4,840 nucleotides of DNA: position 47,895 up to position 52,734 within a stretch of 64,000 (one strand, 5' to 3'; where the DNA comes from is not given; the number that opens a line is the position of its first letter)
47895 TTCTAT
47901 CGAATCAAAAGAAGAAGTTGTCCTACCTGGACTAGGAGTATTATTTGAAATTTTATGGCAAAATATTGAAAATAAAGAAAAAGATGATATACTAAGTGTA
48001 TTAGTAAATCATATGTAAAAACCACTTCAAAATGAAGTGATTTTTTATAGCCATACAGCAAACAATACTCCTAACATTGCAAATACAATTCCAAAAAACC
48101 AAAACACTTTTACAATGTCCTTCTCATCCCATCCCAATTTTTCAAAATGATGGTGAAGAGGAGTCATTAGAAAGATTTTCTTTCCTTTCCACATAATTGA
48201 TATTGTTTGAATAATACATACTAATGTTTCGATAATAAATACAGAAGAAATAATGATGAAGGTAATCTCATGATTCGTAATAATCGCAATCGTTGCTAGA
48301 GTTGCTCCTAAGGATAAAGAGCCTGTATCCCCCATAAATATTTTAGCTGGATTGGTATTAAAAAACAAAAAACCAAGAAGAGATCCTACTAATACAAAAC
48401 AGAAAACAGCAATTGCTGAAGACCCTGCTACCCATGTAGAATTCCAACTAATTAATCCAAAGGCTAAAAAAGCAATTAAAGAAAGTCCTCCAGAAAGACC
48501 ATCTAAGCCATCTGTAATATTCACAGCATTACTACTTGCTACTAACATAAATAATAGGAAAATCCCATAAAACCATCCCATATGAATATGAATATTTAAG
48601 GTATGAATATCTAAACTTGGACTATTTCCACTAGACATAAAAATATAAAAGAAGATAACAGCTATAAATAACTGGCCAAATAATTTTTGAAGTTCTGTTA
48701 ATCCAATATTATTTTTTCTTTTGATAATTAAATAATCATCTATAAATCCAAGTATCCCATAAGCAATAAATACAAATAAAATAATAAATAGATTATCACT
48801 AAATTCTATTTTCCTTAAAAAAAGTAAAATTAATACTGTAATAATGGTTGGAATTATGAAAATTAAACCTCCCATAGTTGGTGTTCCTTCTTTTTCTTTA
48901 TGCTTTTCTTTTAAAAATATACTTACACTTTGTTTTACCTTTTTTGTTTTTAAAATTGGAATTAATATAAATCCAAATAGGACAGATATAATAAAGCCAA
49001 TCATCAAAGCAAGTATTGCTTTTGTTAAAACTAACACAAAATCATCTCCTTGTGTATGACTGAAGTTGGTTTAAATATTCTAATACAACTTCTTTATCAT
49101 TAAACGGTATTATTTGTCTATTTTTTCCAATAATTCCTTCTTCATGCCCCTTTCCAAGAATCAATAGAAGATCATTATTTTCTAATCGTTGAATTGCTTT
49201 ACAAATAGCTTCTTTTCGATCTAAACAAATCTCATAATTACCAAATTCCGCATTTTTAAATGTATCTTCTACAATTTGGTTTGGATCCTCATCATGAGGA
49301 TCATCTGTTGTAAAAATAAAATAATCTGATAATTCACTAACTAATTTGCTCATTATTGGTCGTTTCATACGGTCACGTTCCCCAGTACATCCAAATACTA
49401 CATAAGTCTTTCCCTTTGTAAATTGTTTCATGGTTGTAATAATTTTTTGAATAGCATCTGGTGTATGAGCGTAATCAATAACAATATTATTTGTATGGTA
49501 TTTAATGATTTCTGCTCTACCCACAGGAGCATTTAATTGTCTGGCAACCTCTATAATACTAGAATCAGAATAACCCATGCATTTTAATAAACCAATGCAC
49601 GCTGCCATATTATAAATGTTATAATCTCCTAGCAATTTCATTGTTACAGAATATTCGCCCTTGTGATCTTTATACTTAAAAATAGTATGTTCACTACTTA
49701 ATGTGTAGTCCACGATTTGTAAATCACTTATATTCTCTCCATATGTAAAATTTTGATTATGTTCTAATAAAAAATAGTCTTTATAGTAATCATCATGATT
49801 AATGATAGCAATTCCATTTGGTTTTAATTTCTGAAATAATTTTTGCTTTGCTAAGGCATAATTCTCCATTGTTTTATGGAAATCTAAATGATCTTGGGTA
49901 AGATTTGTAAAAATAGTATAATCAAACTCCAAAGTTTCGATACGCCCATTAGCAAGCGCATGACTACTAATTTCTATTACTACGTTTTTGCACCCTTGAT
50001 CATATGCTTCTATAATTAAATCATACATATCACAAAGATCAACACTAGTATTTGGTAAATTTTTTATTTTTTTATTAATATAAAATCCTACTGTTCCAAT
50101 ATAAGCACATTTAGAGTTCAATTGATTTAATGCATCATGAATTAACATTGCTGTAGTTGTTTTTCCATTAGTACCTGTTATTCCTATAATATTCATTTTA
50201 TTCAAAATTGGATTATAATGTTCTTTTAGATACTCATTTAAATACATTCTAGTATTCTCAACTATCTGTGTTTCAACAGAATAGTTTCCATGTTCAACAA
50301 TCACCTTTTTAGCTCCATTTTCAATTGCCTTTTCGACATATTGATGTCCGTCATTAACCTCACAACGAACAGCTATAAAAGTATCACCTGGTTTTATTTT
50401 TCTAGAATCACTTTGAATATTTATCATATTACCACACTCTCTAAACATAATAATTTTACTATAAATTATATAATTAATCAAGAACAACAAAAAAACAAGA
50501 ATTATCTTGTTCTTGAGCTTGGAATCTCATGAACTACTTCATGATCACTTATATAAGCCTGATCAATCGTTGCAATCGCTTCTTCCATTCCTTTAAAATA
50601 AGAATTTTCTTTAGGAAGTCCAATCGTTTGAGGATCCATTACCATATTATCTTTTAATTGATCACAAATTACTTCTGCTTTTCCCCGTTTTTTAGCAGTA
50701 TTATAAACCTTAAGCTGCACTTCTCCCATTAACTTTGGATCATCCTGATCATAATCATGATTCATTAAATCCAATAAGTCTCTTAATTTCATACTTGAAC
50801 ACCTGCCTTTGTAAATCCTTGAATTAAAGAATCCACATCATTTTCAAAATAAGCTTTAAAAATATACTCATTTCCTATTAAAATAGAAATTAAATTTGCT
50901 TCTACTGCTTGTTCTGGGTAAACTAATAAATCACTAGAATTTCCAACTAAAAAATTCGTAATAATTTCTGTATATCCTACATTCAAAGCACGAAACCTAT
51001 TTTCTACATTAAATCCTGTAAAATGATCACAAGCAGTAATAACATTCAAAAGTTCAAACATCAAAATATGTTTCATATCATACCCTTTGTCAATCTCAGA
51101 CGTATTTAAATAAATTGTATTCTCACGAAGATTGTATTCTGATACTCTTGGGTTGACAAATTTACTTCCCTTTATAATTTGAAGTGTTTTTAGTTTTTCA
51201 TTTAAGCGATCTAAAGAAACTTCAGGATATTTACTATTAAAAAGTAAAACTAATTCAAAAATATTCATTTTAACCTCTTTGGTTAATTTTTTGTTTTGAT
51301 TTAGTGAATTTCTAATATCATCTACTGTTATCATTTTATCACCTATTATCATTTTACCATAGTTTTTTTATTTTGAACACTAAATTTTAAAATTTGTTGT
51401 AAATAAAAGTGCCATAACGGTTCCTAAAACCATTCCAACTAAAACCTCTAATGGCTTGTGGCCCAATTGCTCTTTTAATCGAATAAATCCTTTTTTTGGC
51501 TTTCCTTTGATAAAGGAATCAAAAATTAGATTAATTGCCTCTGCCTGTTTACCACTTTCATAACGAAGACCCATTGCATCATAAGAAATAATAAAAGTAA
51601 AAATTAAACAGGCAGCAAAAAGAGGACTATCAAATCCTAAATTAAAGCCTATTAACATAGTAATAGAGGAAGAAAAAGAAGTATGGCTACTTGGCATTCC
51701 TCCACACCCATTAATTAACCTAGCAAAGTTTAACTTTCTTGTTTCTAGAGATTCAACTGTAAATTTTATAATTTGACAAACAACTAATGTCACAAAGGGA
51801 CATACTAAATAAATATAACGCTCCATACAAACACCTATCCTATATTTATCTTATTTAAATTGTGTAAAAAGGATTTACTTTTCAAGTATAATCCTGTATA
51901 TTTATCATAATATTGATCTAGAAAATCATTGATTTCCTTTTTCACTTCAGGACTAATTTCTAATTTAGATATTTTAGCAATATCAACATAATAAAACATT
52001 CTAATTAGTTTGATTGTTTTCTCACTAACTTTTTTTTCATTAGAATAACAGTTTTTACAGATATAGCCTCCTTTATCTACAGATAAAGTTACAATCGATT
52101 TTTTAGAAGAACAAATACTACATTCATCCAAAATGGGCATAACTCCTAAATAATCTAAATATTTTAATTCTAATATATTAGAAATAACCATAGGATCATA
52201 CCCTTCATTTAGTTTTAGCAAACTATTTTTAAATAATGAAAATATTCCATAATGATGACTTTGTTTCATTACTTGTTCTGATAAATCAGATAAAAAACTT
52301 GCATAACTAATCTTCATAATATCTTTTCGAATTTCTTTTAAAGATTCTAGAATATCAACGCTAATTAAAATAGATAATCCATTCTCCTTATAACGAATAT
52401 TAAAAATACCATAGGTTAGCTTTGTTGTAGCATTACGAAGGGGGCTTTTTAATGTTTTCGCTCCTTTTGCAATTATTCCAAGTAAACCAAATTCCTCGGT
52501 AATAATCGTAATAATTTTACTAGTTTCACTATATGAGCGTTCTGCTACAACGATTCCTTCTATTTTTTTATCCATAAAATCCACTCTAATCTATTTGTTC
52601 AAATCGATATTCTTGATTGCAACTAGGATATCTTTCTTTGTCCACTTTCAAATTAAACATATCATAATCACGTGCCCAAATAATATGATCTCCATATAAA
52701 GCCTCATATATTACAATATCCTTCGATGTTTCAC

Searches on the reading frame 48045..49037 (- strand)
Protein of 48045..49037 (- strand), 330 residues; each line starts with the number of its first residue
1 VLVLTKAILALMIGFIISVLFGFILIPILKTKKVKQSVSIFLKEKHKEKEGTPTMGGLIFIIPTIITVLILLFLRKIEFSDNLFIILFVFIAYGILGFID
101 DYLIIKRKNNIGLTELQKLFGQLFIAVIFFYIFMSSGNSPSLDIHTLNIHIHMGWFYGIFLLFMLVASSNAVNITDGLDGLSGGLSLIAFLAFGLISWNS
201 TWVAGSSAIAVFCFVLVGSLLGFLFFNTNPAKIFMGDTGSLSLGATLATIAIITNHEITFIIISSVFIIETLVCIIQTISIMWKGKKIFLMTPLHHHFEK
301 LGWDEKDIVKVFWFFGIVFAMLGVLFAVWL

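Call 59: search_protein_families(library=pfam, proteins=[window:48045-49037:-], max_evalue=0.001)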
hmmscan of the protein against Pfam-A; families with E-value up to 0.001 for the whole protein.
window:48045-49037:- (330 aa): 2 families
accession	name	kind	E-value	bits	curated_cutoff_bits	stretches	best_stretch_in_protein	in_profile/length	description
PF00953.26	Glycos_transf_4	-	4.9e-38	131.1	27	1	84-254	2-159/160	Glycosyl transferase family 4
PF10555.14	MraY_sig1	-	3.5e-06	26.6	20.1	1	49-61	1-13/13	Phospho-N-acetylmuramoyl-pentapeptide-transferase signature 1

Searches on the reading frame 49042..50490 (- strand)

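Call 59: search_protein_families(library=pfam, proteins=[window:49042-50490:-], max_evalue=0.001)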
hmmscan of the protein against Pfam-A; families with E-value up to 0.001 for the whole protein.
window:49042-50490:- (482 aa): 3 families
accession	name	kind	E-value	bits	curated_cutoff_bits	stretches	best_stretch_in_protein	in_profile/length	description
PF08245.18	Mur_ligase_M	-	4.3e-49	167.6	24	1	104-301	1-199/200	Mur ligase middle domain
PF02875.26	Mur_ligase_C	-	4.9e-28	98.9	28.4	1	324-448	1-127/127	Mur ligase, glutamate ligase domain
PF01225.30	Mur_ligase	-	4.7e-06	27.3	21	1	25-77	5-59/95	Mur ligase family, catalytic domain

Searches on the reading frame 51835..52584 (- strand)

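Call 59: search_protein_families(library=pfam, proteins=[window:51835-52584:-], max_evalue=0.001)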
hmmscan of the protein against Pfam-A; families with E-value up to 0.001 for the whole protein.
window:51835-52584:- (249 aa): 2 families
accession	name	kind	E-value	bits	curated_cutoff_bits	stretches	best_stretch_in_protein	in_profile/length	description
PF02565.21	RecO_C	-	6.1e-29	101.2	22.1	1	86-237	1-156/157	Recombination protein O C terminal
PF11967.14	RecO_N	-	3.7e-16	59.3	27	1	4-81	1-79/80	Recombination protein O N terminal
